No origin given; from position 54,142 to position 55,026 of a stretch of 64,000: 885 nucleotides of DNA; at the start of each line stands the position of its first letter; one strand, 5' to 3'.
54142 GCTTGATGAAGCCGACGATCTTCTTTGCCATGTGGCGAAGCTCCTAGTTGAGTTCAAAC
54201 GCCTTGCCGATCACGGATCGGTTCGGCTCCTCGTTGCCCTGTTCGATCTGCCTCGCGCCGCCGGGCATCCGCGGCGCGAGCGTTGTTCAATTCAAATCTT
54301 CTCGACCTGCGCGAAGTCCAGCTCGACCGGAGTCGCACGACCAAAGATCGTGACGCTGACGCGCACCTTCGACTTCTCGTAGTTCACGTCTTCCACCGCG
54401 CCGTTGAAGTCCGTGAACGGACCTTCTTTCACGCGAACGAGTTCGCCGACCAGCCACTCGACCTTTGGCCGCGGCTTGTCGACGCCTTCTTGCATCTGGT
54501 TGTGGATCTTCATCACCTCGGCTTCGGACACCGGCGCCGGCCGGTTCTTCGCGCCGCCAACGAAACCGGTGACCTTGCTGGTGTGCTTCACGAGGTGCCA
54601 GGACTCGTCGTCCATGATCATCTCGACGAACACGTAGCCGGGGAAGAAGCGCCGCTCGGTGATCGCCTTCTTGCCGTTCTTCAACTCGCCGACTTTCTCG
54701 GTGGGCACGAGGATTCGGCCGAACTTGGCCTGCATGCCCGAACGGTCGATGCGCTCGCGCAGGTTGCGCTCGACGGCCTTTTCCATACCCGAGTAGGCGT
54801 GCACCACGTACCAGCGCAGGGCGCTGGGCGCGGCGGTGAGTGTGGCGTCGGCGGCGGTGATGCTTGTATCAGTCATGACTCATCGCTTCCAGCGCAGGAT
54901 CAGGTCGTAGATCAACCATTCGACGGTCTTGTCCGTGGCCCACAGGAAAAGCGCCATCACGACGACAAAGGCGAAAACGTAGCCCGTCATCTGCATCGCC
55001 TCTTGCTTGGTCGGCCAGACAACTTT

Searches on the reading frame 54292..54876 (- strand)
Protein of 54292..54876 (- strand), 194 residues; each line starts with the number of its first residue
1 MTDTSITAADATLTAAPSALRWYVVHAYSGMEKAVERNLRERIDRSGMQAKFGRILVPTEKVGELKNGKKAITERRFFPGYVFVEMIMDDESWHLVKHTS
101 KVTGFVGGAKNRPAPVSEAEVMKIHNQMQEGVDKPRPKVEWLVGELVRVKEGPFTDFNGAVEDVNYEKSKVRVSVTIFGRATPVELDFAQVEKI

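Call 85: list_cluster_members(proteins=[window:54292-54876:-, window:53025-53738:-, window:53741-54172:-, window:51756-52133:-])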
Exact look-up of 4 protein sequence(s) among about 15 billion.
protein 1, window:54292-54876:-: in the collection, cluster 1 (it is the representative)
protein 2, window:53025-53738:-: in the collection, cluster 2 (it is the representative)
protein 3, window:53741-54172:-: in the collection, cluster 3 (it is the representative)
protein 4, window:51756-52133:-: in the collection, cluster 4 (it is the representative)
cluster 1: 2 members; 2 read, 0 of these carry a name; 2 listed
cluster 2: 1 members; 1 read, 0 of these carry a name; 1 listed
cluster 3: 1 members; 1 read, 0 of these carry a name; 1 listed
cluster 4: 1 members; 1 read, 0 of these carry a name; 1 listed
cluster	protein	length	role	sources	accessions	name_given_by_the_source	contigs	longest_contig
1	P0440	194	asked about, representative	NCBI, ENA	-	-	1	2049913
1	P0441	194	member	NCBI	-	-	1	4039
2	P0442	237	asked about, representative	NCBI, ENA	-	-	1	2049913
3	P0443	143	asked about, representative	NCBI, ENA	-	-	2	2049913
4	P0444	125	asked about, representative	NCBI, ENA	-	-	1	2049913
